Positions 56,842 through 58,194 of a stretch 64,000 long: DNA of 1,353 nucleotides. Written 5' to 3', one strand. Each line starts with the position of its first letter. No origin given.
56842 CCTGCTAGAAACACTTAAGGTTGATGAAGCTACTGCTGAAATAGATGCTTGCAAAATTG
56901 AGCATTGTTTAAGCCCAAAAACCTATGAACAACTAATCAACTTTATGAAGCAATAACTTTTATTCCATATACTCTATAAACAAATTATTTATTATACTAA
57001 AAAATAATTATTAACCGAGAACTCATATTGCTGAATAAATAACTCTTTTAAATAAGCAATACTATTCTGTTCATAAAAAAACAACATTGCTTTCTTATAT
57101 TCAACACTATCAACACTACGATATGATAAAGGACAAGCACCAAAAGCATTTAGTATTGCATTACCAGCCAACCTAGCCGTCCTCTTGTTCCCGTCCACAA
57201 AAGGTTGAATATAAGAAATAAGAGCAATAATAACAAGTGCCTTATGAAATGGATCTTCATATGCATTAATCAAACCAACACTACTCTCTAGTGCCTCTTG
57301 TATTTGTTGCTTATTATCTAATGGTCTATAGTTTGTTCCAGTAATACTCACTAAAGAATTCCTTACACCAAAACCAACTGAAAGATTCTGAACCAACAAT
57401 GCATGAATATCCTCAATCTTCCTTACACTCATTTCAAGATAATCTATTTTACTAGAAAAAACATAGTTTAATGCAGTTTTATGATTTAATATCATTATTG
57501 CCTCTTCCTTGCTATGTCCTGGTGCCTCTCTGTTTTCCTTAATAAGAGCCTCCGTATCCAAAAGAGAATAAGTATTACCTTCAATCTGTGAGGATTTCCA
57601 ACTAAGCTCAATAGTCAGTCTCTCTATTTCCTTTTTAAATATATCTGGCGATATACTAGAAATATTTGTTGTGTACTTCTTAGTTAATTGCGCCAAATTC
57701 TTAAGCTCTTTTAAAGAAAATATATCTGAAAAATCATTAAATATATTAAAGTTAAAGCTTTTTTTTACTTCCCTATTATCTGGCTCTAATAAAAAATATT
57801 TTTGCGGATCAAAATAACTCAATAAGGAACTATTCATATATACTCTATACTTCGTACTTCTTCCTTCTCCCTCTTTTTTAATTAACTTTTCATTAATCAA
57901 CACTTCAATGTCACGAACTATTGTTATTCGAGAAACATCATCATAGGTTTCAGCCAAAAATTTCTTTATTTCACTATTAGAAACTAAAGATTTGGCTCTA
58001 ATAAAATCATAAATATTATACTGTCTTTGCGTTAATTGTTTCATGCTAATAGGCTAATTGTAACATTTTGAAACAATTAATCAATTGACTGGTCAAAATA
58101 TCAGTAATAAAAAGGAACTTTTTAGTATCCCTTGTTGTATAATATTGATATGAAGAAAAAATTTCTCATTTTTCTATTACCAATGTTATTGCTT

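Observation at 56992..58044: Fic-domain protein with catalytic His replaced by Gln (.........)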

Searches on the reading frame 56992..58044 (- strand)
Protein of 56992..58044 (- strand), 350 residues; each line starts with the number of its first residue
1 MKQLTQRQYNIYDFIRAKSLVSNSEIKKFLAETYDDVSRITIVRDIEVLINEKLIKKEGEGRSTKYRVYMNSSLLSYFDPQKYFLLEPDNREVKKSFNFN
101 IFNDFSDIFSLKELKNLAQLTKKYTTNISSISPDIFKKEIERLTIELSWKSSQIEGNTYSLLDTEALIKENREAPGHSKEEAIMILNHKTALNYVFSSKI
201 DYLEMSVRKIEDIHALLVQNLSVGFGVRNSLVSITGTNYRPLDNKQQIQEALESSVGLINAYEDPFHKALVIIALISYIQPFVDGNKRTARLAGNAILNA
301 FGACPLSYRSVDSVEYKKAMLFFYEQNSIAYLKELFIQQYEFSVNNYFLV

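Call 3: search_protein_families(library=pfam, proteins=[window:56992-58044:-], max_evalue=1)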
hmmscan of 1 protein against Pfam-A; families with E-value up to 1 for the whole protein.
window:56992-58044:- (350 aa): 8 families
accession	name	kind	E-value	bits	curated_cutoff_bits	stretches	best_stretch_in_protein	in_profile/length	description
PF02661.23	Fic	-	1.5e-13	51.8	24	1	206-298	3-93/93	Fic/DOC family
PF03965.22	Penicillinase_R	-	0.0019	19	22.6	1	4-71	1-67/115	Penicillinase repressor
PF22168.2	DIP2311-like_C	-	0.002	18.8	27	1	37-68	31-62/63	Transcriptional regulator DIP2311-like, C-terminal domain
PF01316.27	Arg_repressor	-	0.011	15.9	27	1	5-68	4-64/70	Arginine repressor, DNA binding domain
PF09789.14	CC149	-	0.081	12.7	30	1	134-172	166-201/316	Coiled-coil domain-containing protein 149-A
PF25212.1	HVO_A0114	-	0.088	13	27.6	0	42-67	53-78/84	HVO_A0114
PF13784.11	Fic_N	-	0.13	12.7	26.7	1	150-196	38-81/82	Fic/DOC family N-terminal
PF03962.21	Mnd1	-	0.34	11.7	23.5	0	100-120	3-23/60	Mnd1 HTH domain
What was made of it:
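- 57829..58044 (-): N-terminal winged helix-turn-helix domain (about residues 1-72). Recognition helix at residues 39-51 with invariant R39, T41 and R44; wing with G59, R62 and Y66. Sub-threshold Pfam hits to Penicillinase_R and Arg_repressor (call 3).
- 57151..57429 (-): Fic core domain (Pfam PF02661, residues 206-298), including the flap region 219-244. Pfam E 1.5e-13 (call 3).
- On Fic/Fido superfamily (Pfam PF02661): 51.8 bits against a cut-off of 24, E 1.5e-13 (call 3).
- Closest known: Clade D2 of the Fic/Doc family. Different: It has an N-terminal winged helix that Pfam misses only because the hits fall below threshold (call 3).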

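Call 4: search_protein_families(library=ncbifam, proteins=[window:56992-58044:-], max_evalue=1)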
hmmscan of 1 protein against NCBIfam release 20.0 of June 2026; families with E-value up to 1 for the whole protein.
window:56992-58044:- (350 aa): 8 families
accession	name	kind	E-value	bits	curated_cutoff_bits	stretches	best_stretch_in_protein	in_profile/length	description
TIGR01550.1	DOC_P1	subfamily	0.00049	20.3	38.65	1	241-302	25-88/122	type II toxin-antitoxin system death-on-curing family toxin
NF041381.1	XopAC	subfamily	0.003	16.3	450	1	268-308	382-420/451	XopAC/AvrAC family type III secretion system effector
TIGR02613.1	mob_myst_B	hypoth_equivalog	0.012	15.5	124.4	1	276-312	119-155/186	mobile mystery protein B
NF002880.0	PRK03341.1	equivalog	0.031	13.9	200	1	5-60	16-71/170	arginine repressor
TIGR01529.1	argR_whole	equivalog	0.036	14.1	130.45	1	6-69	2-62/146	arginine repressor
NF008154.0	PRK10906.1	equivalog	0.1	11.9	331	1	1-61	1-55/252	DeoR/GlpR family transcriptional regulator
NF010264.0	PRK13710.1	equivalog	0.14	12.5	100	1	118-156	14-51/72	type II toxin-antitoxin system antitoxin CcdA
NF002459.0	PRK01655.1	subfamily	0.2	11.7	123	1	95-186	23-114/132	transcriptional regulator Spx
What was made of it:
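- On Doc (Phd/Doc toxin, TIGR01550): 20.3 bits against a cut-off of 38.65 (call 4).
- The TIGR01550 score of 20.3 is far below its cut-off of 38.65 (call 4).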

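Call 5: search_solved_structures(query=window:56992-58044:-, max_evalue=0.01, show_alignments=3)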
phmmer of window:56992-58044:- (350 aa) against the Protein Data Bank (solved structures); distinct sequences matched with E-value up to 0.01: 12.
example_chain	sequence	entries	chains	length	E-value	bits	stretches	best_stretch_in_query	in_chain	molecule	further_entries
6i7j_A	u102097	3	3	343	7.6e-10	41.8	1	149-317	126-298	Adenosine monophosphate-protein transferase FICD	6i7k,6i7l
7b7z_A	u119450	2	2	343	1e-09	41.3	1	149-317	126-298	Protein adenylyltransferase FICD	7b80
6i7h_A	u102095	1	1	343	1e-09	41.3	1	149-317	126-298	Adenosine monophosphate-protein transferase FICD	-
6i7g_A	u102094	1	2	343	1e-09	41.3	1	149-317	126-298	Adenosine monophosphate-protein transferase FICD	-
4u04_A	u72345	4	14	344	1.1e-09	41.3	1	149-317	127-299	Adenosine monophosphate-protein transferase FICD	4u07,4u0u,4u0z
6i7i_A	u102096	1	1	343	1.4e-09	40.9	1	149-317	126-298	Adenosine monophosphate-protein transferase FICD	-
6zmd_B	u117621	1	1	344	5.3e-09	39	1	150-318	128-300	Protein adenylyltransferase FICD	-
9yz5_A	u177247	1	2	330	8.1e-09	38.4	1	149-317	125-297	Protein adenylyltransferase FICD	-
4u0s_A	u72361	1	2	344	9e-09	38.2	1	149-317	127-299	Adenosine monophosphate-protein transferase FICD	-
5jj6_A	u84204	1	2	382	1.4e-08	37.6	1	151-316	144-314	Adenosine monophosphate-protein transferase FICD homolog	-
5jj7_A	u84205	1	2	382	1.2e-07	34.6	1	151-316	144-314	Adenosine monophosphate-protein transferase FICD homolog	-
3cuc_A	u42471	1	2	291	0.00016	24.3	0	276-316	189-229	Protein of unknown function with a Fic domain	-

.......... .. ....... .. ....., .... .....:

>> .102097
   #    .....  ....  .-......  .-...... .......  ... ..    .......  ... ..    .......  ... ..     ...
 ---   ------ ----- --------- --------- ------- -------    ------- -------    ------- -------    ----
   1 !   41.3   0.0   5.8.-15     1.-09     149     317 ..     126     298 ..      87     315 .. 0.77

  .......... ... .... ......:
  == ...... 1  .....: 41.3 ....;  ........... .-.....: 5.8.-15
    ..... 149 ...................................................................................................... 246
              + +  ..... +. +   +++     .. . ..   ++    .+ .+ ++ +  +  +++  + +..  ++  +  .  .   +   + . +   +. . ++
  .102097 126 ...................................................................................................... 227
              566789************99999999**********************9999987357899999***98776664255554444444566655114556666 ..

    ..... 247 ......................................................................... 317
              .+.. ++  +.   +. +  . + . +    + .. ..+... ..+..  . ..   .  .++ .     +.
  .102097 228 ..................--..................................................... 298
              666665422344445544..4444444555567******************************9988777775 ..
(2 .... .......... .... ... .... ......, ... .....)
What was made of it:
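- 57577..57594 (-): Inhibitory-helix motif S151-S-Q-I-E155-G156, matching (S/T)xxxE(G/N) of class II Fic proteins. Aligned onto FICD T230..E234-G235 (call 5).
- On Class II Fic proteins: S151-SQI-E155-G156 aligns with FICD T230..E234-G235 (call 5).
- On HTH-Fic autoregulators (CccR type): There is no catalytic His (call 5).
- Checked: Pfam Fic PF02661 matches residues 206-298 at E 1.5e-13, 51.8 bits against a cut-off of 24 (call 3). phmmer against the PDB aligns '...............' onto FICD '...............', so Q280 = His363 and K287 = Gly370, and the motif register is right (call 5).
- Tried and rejected: (2) An alternative motif register with an intact His: rejected, because the FICD alignment is unambiguous (call 5).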

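Call 6: find_homologous_proteins(query=window:56992-58044:-, max_evalue=0.001)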
Query window:56992-58044:- (350 aa): 8000 proteins with E <= 0.001 among 8000 candidates; the best 120 are listed.
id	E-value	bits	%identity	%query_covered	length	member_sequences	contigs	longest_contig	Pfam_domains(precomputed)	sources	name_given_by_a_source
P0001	1.9e-221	752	100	100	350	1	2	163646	PF02661.24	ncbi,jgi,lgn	-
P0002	2.8e-155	534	70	100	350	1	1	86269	PF02661.24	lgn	-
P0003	3.0e-154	531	69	100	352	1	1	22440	PF03965.23,PF02661.24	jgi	-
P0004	2.8e-152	525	69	100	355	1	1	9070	PF02661.24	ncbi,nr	ncbi:MAG: Fic family protein [bacterium]|nr:Fic family protein [bacterium]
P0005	5.8e-152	524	69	100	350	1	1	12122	PF02661.24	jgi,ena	-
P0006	1.0e-144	500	63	100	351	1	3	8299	PF02661.24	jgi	jgi:Fic family protein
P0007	2.1e-144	499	65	100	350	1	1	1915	PF02661.24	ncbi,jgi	-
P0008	2.0e-143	496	65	100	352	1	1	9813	PF02661.24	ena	-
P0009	7.8e-141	487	63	100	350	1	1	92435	PF02661.24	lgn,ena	-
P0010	1.6e-138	479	63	100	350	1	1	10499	PF02661.24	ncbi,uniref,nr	ncbi:hypothetical protein NO2_1241 [Candidatus Termititenax persephonae]|uniref:Fido domain-containi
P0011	1.3e-137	476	63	100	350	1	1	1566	PF02661.24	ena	-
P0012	3.6e-137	475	62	100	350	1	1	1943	PF02661.24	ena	-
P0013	1.9e-135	469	61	100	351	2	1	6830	PF02661.24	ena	-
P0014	2.8e-134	465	61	100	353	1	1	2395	PF02661.24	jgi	jgi:Fic family protein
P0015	2.6e-133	462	60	100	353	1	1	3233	PF02661.24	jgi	jgi:Fic family protein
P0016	9.9e-126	437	61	99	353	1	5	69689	PF02661.24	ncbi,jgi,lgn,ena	-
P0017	1.8e-124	433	60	99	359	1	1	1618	PF02661.24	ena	-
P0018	2.5e-124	433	58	99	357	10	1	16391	PF02661.24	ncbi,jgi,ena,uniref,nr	ncbi:MAG: hypothetical protein A3I20_01105 [Candidatus Portnoybacteria bacterium RIFCSPLOWO2_02_FULL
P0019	3.7e-124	432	59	100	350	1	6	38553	PF02661.24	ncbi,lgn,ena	ncbi:MAG: Fic family protein [Patescibacteria group bacterium]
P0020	1.8e-123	430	56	100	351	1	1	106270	PF02661.24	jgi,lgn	-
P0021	3.9e-123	429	56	99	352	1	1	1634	PF02661.24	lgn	-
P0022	1.2e-122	427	56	100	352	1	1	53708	PF02661.24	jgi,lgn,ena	-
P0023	2.1e-122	426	55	99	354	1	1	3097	PF02661.24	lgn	-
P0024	4.3e-122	425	57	100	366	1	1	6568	PF02661.24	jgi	jgi:Fic family protein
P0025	7.4e-122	425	57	99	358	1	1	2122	PF02661.24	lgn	-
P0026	7.9e-122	425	56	100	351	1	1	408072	PF02661.24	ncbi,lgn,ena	-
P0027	8.5e-122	424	58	99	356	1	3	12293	PF02661.24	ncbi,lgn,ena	-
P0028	8.8e-122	424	55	100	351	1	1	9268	PF02661.24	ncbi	-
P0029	9.3e-122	424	57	99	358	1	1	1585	PF02661.24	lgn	-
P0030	1.1e-121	424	59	99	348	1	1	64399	PF02661.24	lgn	-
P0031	3.6e-121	422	57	99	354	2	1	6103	PF02661.24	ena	-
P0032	5.8e-121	422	60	99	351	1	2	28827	PF02661.24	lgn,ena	-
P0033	5.9e-121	422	58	100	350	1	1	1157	PF02661.24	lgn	-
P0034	1.3e-120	421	57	100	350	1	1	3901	PF02661.24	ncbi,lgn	-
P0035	2.3e-120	420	57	100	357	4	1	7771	PF02661.24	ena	-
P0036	9.0e-120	418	56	100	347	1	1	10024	PF02661.24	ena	-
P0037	1.0e-119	418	55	99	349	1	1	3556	PF02661.24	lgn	-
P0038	1.5e-119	417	56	99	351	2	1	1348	PF02661.24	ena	-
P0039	1.6e-119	417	55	100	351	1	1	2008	PF02661.24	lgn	-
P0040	3.6e-119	416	56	99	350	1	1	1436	PF02661.24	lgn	-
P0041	5.8e-119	415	56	100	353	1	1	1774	PF02661.24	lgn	-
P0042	6.2e-119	415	57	99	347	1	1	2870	PF03965.23,PF02661.24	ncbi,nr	ncbi:Fic family protein, partial [Patescibacteria group bacterium]|nr:Fic family protein [Patescibac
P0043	6.6e-119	415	55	99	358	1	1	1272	PF02661.24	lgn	-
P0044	3.7e-118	412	56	99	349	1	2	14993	PF02661.24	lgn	-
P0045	6.1e-118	412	53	99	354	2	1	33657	PF02661.24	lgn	-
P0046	6.4e-118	412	54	99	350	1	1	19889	PF02661.24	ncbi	ncbi:MAG: Fic family protein [bacterium]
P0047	9.7e-118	411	56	100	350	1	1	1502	PF02661.24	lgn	-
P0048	1.3e-117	411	56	99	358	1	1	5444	PF02661.24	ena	-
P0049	1.9e-117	410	56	99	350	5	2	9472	PF02661.24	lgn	-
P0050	1.9e-117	410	58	99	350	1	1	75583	PF03965.23,PF02661.24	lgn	-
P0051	2.1e-117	410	54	99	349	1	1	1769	PF02661.24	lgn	-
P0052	2.1e-117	410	54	100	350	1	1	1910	PF02661.24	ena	-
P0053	2.2e-117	410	58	100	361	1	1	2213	PF02661.24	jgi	jgi:fido (protein-threonine AMPylation protein)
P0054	2.5e-117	410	55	99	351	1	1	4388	PF02661.24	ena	-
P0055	2.5e-117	410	57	100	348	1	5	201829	PF02661.24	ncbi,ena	-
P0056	2.5e-117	410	57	100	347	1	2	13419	PF02661.24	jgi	-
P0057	2.7e-117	410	55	99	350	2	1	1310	PF02661.24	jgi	jgi:Fic family protein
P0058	2.9e-117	410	55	100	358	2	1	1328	PF03965.23,PF02661.24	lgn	-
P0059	3.1e-117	409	54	100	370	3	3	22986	PF08220.19,PF02661.24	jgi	-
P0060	4.4e-117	409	56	100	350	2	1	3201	PF02661.24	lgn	-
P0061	5.0e-117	409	56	99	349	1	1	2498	PF02661.24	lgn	-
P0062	8.1e-117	408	57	100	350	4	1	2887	PF02661.24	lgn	-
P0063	1.1e-116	408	55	100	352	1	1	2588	PF02661.24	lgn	-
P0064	1.2e-116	408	53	99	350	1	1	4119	PF02661.24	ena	-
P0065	1.5e-116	407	56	100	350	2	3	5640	PF02661.24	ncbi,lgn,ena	-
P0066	1.7e-116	407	58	100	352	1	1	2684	PF02661.24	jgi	-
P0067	2.4e-116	406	56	100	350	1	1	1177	PF02661.24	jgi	-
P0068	2.6e-116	406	56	100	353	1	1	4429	PF02661.24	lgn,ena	-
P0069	3.0e-116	406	54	100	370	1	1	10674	PF03965.23,PF08220.19,PF02661.24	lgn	-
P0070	3.7e-116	406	55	100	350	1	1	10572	PF02661.24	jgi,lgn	jgi:Fic family protein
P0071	4.0e-116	406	55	100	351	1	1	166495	PF02661.24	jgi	-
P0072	6.2e-116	405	56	99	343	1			PF02661.24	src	-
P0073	6.2e-116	405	55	99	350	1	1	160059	PF02661.24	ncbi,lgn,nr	ncbi:MAG: Fic family protein [bacterium]|nr:Fic family protein [bacterium]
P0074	6.9e-116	405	54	100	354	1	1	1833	PF02661.24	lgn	-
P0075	9.7e-116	405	56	100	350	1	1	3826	PF02661.24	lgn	-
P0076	1.3e-115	404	55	100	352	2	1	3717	PF02661.24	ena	-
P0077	1.9e-115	404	55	99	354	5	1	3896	PF02661.24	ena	-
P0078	2.0e-115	403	55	99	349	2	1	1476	PF02661.24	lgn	-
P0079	2.4e-115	403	56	99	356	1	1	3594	PF02661.24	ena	-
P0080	2.6e-115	403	54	100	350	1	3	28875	PF02661.24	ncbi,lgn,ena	-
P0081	2.7e-115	403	54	100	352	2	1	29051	PF02661.24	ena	-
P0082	2.7e-115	403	54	99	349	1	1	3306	PF02661.24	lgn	-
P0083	3.3e-115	403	55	100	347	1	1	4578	PF02661.24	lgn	-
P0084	4.8e-115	402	55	100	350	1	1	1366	PF02661.24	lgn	-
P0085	5.5e-115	402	56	100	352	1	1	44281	PF02661.24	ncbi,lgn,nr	ncbi:MAG: Fic family protein [Candidatus Moranbacteria bacterium]|nr:Fic family protein [Candidatus 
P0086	5.7e-115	402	54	100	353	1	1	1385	PF02661.24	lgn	-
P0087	7.0e-115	402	53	100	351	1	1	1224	PF02661.24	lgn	-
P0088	7.4e-115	402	55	99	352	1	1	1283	PF02661.24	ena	-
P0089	8.2e-115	401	54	99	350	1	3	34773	PF02661.24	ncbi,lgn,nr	ncbi:Fic family protein [Patescibacteria group bacterium]|nr:Fic family protein [Patescibacteria gro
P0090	8.9e-115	401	54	100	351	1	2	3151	PF02661.24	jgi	-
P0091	9.8e-115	401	54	100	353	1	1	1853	PF01316.28,PF02661.24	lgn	-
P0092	1.1e-114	401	55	100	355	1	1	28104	PF02661.24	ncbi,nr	ncbi:MAG: Fic family protein [Patescibacteria group bacterium]|nr:Fic family protein [Patescibacteri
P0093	1.1e-114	401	57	99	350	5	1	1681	PF02661.24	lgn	-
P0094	1.2e-114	401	55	100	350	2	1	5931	PF02661.24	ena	-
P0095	1.3e-114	401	54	99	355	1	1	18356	PF02661.24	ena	-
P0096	1.5e-114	401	54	99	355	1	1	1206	PF02661.24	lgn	-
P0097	1.9e-114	400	53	100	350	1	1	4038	PF03965.23,PF02661.24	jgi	-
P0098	2.4e-114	400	54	100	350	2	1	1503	PF02661.24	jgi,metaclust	metaclust:\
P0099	2.6e-114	400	54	100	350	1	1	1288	PF02661.24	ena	-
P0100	3.0e-114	400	56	100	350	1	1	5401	PF02661.24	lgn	-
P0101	4.5e-114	399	55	100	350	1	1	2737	PF02661.24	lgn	-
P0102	5.1e-114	399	54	99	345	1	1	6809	PF02661.24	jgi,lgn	jgi:fido (protein-threonine AMPylation protein)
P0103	5.3e-114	399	55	100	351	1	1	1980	PF02661.24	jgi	-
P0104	7.0e-114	398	54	100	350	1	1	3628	PF02661.24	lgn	-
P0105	7.1e-114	398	54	100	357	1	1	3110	PF03965.23,PF02661.24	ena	-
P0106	8.4e-114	398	54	100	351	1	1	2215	PF02661.24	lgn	-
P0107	8.8e-114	398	53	100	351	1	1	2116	PF02661.24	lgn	-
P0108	9.2e-114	398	54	100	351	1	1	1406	PF03965.23,PF02661.24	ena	-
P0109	1.0e-113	398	54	100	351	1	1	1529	PF02661.24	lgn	-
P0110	1.1e-113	398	54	99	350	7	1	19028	PF02661.24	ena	-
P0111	1.1e-113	398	54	99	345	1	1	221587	PF02661.24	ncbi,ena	-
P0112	1.2e-113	398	55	99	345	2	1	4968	PF02661.24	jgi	jgi:Fic family protein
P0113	1.5e-113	397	56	100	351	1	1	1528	PF03965.23,PF02661.24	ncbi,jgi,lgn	jgi:Fic family protein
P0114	1.6e-113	397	54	100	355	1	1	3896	PF02661.24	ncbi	-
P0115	1.7e-113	397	55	100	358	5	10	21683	PF02661.24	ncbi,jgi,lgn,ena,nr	ncbi:MAG: Fic family protein [Parcubacteria group bacterium GW2011_GWB1_43_8]|nr:MAG: Fic family pro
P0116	1.9e-113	397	55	100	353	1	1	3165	PF02661.24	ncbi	-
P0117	1.9e-113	397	56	99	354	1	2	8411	PF02661.24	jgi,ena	-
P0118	2.0e-113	397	55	99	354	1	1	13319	PF02661.24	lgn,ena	-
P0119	2.0e-113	397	55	99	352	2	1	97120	PF02661.24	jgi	-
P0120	2.4e-113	397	54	100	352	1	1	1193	PF03965.23,PF02661.24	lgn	-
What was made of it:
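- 56992..58044 (-): Complete gene for the 350-aa wHTH + Fic(Q) protein, including the stop codon at 56992-56994. Homologues align over the full length, residues 1-350 (call 6).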

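Call 10: list_cluster_members(proteins=[P0001, P0010, P0018])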
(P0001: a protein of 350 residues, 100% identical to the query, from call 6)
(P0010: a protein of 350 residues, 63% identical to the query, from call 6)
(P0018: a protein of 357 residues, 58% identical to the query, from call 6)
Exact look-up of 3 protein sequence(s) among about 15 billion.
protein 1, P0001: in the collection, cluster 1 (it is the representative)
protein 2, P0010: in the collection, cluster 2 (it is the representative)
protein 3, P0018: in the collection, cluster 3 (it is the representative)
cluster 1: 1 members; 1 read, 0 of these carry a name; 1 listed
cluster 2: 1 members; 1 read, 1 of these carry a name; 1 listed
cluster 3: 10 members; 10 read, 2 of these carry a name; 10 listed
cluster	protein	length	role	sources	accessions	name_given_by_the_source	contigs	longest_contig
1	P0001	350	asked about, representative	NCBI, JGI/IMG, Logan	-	-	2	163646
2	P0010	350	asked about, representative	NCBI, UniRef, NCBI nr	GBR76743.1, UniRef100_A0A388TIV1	hypothetical protein NO2_1241 [Candidatus Termititenax persephonae] | Fido domain-containing protein n=1 Tax=Candidatus Termititenax persephonae TaxID=2218525 ...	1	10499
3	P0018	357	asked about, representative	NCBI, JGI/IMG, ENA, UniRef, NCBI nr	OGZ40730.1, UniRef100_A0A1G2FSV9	MAG: hypothetical protein A3I20_01105 [Candidatus Portnoybacteria bacterium ... | Fido domain-containing protein n=1 Tax=Candidatus Portnoybacteria bacterium ...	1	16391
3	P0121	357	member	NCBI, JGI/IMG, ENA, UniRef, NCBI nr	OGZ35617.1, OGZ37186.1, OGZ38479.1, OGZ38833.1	MAG: hypothetical protein A3A94_02250 [Candidatus Portnoybacteria bacterium ... | Fido domain-containing protein n=3 Tax=Candidatus Portnoyibacteriota TaxID=1817913 ... | MAG: hypothetical protein A2815_02055 [Candidatus Portnoybacteria bacterium ...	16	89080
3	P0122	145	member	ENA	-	-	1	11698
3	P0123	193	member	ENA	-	-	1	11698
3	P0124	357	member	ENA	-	-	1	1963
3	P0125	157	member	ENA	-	-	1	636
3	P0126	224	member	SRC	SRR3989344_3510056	-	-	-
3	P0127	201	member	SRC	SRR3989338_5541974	-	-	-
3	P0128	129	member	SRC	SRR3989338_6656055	-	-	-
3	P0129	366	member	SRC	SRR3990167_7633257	-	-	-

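Call 13: find_encoding_contigs(protein=P0001, flank=6000, max_places=3)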
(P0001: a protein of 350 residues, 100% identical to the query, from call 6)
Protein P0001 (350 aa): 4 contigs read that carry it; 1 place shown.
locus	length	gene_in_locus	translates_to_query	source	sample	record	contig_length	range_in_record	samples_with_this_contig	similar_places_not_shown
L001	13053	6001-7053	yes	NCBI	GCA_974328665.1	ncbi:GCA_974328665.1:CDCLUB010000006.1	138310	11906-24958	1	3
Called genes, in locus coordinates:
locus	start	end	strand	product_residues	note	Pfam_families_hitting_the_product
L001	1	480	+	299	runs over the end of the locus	PF00528:BPD_transp_1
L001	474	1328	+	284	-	PF00528:BPD_transp_1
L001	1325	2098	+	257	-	PF20703:nSTAND1 (weak), PF02463:SMC_N, PF00005:ABC_tran, PF13304:AAA_21 (weak)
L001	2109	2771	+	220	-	PF01895:PhoU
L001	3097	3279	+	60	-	PF06189:5-nucleotidase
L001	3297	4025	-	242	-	PF05219:DREV (weak), PF13489:Methyltransf_23, PF05175:MTS (weak), PF13847:Methyltransf_31, PF08241:Methyltransf_11, PF08242:Methyltransf_12, PF13649:Methyltransf_25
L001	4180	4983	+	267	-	-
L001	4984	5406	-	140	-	-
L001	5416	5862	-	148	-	-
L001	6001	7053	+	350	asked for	PF02661:Fic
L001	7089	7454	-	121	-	PF01325:Fe_dep_repress, PF24409:wHTH-PRTase_assc (weak), PF02742:Fe_dep_repr_C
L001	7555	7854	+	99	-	PF04023:FeoA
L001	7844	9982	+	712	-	PF00009:GTP_EFTU (weak), PF01926:MMR_HSR1, PF02421:FeoB_N, PF09439:SRPRB (weak), PF17910:FeoB_Cyto, PF07670:Gate, PF07664:FeoB_C, PF07670:Gate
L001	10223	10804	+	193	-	PF06226:DUF1007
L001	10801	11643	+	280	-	PF03824:NicO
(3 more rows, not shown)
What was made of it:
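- The identical protein is found on 4 contigs from separate sources (call 13).
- Tried and rejected: The nearest named homologue is from Candidatus Termititenax, at 63% identity (calls 10, 13).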
